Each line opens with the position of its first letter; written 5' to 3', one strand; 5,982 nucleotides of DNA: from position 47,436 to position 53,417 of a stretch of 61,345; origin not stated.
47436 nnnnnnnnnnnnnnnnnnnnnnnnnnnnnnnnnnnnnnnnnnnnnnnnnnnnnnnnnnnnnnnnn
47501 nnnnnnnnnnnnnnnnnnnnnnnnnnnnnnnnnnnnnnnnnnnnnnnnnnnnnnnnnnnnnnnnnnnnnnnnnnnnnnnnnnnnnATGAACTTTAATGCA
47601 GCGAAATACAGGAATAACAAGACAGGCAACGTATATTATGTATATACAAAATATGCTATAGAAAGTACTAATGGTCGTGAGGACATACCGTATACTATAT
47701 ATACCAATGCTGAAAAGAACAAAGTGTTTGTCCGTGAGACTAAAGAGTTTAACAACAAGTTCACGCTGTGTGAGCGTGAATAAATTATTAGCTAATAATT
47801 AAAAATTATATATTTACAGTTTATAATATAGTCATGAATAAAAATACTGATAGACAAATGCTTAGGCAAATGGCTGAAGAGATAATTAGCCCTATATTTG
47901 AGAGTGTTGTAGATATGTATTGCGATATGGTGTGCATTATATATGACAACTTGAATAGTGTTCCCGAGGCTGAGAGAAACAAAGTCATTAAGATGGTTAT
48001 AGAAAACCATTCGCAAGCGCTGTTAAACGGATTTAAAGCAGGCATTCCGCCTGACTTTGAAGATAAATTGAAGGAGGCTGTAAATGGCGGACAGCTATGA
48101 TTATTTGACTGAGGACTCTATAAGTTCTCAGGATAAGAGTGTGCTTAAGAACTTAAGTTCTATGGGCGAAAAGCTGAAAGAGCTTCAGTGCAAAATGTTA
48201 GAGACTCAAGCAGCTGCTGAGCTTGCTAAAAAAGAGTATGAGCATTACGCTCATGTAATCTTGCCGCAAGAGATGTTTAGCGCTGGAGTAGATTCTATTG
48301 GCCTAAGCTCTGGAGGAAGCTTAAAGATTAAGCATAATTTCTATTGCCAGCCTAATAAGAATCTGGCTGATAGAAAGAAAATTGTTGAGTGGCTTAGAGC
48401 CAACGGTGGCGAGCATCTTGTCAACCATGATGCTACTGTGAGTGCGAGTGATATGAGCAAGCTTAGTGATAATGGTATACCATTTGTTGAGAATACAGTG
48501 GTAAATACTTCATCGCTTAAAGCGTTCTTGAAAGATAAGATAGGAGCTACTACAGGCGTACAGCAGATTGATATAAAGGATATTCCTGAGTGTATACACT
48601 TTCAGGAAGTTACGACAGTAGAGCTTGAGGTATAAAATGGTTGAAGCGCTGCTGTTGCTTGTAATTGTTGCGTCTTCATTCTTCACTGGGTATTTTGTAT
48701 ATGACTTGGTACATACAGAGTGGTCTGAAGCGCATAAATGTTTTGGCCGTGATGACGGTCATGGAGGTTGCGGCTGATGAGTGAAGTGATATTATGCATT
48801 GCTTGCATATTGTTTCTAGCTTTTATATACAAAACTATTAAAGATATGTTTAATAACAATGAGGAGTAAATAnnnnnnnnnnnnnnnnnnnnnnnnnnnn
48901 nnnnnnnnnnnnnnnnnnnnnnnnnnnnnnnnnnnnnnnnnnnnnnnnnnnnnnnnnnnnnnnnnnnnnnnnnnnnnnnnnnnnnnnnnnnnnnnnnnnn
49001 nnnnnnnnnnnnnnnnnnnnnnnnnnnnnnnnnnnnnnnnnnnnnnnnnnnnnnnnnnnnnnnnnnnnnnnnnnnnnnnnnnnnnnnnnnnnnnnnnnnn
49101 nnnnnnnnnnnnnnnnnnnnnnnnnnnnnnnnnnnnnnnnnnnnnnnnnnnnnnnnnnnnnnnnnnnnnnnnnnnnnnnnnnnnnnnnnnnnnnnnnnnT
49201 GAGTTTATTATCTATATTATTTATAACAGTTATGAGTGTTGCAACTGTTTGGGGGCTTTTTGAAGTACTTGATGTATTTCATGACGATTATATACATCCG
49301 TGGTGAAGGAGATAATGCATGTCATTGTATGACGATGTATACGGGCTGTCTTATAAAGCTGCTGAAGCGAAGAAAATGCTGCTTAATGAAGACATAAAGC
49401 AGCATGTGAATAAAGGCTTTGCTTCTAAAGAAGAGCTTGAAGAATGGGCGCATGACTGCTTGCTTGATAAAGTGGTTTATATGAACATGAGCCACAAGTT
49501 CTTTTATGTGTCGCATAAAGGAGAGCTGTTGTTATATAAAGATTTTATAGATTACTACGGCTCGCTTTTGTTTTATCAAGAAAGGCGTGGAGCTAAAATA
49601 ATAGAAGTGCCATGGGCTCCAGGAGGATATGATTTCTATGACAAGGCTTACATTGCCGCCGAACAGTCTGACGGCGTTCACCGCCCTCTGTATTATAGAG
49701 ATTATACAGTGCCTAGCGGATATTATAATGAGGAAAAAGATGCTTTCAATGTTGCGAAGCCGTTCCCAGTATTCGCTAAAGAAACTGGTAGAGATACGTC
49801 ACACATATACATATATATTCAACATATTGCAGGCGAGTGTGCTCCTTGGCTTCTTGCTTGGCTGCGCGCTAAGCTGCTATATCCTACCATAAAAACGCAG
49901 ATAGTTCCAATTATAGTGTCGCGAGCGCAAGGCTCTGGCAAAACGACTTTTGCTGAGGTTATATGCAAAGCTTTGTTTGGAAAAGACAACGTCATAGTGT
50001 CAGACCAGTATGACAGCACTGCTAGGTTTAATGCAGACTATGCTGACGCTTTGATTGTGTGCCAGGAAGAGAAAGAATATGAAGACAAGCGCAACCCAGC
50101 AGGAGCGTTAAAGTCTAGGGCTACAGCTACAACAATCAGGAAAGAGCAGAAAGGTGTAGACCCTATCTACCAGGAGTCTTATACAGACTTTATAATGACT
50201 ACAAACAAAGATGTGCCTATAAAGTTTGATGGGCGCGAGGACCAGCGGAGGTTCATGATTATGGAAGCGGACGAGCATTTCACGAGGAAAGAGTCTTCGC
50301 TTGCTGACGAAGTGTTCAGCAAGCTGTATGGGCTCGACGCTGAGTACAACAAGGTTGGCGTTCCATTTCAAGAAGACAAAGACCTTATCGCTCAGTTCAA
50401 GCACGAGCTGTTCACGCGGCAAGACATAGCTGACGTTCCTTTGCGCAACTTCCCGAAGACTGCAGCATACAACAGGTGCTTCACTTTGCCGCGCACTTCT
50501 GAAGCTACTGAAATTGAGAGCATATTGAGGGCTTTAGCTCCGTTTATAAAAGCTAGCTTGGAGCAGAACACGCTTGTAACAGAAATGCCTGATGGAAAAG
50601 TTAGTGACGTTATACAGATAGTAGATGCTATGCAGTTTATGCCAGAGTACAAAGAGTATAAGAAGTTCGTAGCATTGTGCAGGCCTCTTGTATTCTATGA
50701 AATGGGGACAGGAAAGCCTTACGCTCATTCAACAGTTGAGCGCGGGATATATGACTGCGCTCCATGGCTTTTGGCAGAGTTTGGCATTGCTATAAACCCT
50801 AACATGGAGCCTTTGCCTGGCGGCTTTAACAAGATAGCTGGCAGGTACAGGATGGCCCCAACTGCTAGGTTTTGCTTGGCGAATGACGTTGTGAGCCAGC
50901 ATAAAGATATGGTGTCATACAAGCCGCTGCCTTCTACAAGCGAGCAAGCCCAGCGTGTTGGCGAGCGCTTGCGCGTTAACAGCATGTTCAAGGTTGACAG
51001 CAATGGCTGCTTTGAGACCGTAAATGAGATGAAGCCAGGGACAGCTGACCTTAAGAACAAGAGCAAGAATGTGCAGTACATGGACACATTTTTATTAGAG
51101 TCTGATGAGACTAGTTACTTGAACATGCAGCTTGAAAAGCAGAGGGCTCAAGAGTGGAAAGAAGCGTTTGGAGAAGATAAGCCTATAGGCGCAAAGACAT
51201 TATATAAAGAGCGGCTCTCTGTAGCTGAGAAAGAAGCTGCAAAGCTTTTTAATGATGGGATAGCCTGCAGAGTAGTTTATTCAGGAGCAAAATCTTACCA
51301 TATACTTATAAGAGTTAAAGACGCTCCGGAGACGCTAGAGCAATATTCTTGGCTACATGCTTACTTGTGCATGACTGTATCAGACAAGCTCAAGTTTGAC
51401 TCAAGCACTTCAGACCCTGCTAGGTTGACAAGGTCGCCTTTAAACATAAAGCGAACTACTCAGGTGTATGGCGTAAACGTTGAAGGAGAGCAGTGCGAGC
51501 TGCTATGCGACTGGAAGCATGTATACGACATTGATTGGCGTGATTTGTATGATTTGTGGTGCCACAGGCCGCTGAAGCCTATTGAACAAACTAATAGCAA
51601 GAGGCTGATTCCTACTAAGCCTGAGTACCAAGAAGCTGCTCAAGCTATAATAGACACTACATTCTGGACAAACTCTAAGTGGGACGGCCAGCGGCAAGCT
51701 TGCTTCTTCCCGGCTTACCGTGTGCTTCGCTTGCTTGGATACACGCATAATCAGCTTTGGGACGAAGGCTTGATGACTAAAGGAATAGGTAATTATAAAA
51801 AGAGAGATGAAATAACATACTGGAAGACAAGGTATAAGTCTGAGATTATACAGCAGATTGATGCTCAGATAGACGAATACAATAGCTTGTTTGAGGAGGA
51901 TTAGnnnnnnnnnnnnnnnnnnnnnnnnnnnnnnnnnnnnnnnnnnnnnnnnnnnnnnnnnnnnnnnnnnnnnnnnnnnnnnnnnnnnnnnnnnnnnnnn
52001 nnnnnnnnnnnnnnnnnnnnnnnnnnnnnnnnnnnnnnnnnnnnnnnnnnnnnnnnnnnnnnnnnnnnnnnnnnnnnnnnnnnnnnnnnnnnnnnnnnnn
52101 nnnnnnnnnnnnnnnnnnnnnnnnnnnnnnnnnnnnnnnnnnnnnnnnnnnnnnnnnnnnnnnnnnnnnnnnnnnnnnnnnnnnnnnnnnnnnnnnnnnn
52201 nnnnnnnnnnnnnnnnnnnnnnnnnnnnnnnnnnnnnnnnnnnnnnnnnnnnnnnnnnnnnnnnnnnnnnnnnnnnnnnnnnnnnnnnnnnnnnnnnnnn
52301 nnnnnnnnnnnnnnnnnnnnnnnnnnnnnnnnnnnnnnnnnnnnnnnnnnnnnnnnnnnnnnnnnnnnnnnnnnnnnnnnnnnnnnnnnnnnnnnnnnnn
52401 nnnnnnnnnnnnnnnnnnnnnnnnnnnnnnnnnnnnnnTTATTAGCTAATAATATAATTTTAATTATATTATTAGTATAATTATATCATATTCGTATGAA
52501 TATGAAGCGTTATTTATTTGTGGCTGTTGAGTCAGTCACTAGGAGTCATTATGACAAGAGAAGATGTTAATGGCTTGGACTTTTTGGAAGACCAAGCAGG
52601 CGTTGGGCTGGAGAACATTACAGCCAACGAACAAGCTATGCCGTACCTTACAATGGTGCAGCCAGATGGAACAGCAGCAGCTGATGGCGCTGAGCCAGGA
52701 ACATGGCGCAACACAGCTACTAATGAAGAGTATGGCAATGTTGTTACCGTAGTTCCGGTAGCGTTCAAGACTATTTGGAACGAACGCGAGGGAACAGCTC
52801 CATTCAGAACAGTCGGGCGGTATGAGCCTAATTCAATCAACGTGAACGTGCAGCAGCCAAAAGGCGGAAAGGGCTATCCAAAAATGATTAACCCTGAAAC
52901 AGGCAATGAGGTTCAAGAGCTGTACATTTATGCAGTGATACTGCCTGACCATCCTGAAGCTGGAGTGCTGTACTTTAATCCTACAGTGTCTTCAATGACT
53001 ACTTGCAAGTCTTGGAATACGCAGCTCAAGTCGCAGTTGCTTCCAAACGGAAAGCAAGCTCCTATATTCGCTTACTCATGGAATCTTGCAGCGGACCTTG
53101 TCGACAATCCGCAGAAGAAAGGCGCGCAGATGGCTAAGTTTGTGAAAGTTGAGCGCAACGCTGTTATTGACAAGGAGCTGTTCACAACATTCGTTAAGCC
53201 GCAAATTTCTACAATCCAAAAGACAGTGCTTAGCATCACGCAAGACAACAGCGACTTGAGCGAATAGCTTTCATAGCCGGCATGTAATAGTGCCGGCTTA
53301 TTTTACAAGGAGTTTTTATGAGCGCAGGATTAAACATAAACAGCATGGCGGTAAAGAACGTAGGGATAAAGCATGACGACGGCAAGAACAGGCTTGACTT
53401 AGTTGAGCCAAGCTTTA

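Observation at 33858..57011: Ten-bp perfect palindrome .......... fixed 25 nt upstream of a -10 hexamer at seven intergenic sites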

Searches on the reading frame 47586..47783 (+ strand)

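Call 29: search_protein_families(library=pfam, proteins=[window:47586-47783:+], max_evalue=0.05)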
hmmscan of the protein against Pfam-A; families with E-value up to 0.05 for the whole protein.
window:47586-47783:+ (65 aa): 0 families

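Call 99: search_protein_families(library=phrogs, proteins=[window:47586-47783:+], max_evalue=0.05)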
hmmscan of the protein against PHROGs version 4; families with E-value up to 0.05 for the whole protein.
window:47586-47783:+ (65 aa): 2 families
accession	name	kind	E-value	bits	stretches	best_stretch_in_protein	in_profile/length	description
phrog_4767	-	unknown function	0.0064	16.3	1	5-61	12-67/505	-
phrog_35678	-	unknown function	0.038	15.1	1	5-43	8-48/68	-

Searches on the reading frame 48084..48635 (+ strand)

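Call 29: search_protein_families(library=pfam, proteins=[window:48084-48635:+], max_evalue=0.05)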
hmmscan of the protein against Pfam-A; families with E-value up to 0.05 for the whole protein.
window:48084-48635:+ (183 aa): 3 families
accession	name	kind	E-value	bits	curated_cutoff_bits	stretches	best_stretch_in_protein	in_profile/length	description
PF23984.1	DUF7307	-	4.1e-16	59.5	27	1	24-181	2-127/129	Pam3 gp33-like protein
PF13986.11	DUF4224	-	0.00037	20.8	22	0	97-116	16-35/45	Domain of unknown function (DUF4224)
PF16589.12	BRCT_2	-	0.046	14.4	27.3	0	84-146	6-76/86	BRCT domain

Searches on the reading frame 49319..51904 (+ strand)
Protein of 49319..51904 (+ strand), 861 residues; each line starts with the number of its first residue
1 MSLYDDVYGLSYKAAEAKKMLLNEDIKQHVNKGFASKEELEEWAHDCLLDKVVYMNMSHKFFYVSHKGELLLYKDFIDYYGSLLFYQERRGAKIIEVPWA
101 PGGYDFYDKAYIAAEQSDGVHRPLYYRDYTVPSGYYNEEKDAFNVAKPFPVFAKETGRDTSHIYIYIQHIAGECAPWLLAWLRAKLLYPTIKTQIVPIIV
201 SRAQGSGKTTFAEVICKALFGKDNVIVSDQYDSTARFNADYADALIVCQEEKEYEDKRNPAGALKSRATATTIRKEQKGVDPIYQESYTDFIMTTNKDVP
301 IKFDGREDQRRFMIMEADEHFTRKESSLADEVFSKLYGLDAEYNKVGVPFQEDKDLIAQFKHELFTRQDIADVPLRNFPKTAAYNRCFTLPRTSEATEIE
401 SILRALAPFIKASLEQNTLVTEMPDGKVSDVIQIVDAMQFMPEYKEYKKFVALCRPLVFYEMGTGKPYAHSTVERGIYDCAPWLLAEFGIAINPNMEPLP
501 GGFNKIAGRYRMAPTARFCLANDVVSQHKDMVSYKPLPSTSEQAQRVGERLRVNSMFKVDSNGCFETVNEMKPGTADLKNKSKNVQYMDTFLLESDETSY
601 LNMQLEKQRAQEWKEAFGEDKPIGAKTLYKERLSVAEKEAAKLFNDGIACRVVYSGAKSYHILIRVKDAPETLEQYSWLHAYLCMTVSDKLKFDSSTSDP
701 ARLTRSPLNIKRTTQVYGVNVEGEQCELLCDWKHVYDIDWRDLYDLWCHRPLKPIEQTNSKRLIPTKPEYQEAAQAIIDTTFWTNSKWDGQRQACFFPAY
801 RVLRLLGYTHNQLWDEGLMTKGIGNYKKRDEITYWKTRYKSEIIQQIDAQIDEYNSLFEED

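Call 9: search_protein_families(library=phrogs, proteins=[window:49319-51904:+])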
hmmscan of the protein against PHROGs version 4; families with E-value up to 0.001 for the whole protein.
window:49319-51904:+ (861 aa): 4 families
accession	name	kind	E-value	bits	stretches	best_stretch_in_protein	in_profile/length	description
phrog_1156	-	DNA, RNA and nucleotide metabolism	8.8e-13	48.7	1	176-334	540-702/855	DNA primase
phrog_1829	-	DNA, RNA and nucleotide metabolism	1.7e-11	44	1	178-327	488-638/772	DNA primase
phrog_4762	-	unknown function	6e-06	25.5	1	177-333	488-639/822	-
phrog_2249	-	DNA, RNA and nucleotide metabolism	7.8e-05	22.5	1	176-235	508-568/802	DNA primase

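Call 10: search_protein_families(library=pfam, proteins=[window:49319-51904:+])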
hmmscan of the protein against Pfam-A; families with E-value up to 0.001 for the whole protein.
window:49319-51904:+ (861 aa): 2 families
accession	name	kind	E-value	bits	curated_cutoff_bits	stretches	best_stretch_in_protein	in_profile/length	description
PF19263.5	DUF5906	-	6e-18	66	27.6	1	200-311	2-114/114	Family of unknown function (DUF5906)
PF05272.17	VapE-like_dom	-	9.6e-07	28.9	25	1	184-333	41-185/217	Virulence-associated protein E-like domain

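Call 44: find_related_loci(query=A1, collection=viral_contigs, flank=10000)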
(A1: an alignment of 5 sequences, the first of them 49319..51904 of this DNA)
Query A1 (861 aa) in viral_contigs; peptide patterns used: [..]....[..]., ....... (x = any residue, [..] = any of these).
69 stretches matched a pattern; 19 encode a relative of the query (tblastn E <= 1e-3); 19 distinct loci.
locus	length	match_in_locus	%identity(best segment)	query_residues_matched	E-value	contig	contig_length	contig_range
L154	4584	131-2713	85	1-860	0e+0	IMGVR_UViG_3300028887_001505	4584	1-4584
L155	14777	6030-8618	82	1-861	0e+0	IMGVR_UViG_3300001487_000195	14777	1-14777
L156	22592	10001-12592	81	1-861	0e+0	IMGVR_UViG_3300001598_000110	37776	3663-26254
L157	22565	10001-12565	76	1-854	0e+0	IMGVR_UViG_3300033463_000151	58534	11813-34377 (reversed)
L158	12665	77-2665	76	1-861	0e+0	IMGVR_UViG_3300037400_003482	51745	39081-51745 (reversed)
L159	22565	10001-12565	68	3-859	0e+0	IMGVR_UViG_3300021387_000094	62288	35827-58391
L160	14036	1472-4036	69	3-859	0e+0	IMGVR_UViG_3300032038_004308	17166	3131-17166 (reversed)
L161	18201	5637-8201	67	3-859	0e+0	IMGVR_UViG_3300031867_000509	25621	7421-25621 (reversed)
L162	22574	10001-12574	67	1-856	0e+0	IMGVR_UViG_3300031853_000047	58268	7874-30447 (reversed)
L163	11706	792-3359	67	1-854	0e+0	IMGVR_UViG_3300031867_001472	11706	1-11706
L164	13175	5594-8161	67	1-854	0e+0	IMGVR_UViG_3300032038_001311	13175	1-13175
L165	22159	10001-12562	66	1-853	0e+0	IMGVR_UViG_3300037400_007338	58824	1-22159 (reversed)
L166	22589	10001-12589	65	1-860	0e+0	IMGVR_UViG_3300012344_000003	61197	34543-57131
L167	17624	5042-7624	65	1-860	0e+0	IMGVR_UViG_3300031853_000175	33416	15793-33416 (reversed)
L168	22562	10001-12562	66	2-855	0e+0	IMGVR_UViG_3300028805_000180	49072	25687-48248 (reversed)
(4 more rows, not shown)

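Call 71: find_related_loci(query=A1, collection=genome_contigs, flank=10000)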
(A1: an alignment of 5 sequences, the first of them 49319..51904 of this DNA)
Query A1 (861 aa) in genome_contigs; peptide patterns used: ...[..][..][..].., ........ (x = any residue, [..] = any of these).
48 stretches matched a pattern; 1 encode a relative of the query (tblastn E <= 1e-3); 1 distinct loci.
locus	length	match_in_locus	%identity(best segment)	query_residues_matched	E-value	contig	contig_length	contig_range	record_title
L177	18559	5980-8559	75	1-859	0e+0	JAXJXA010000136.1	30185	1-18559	MAG: Acutalibacteraceae bacterium isolate DOME_MAG_6816 6816_C0420_k141_102254, whole genome shotgun sequence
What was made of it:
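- On CRP/FNR class II promoters: The host is unknown; the only clue is a MAG contig labelled Acutalibacteraceae (call 71).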

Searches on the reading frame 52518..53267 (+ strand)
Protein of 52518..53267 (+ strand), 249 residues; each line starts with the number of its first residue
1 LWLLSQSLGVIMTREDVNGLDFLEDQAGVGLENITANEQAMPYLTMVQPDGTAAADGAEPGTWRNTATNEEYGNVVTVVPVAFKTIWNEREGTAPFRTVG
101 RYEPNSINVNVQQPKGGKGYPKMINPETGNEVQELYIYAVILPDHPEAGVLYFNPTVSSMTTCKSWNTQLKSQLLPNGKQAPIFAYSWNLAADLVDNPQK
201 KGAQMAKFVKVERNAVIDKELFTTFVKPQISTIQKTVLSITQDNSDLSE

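Call 9: search_protein_families(library=phrogs, proteins=[window:52518-53267:+])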
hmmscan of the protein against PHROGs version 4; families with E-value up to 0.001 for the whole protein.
window:52518-53267:+ (249 aa): 1 family
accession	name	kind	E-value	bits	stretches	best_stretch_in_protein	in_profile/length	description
phrog_2402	-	unknown function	2.8e-11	44.4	1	26-201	38-231/292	-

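Call 10: search_protein_families(library=pfam, proteins=[window:52518-53267:+])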
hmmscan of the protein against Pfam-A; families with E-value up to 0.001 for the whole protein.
window:52518-53267:+ (249 aa): 1 family
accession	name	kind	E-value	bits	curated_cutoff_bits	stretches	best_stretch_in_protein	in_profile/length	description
PF23977.1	Pam3_Gp34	-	1.8e-16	61.2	27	1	23-199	11-199/235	Pam3 phage gp34-like protein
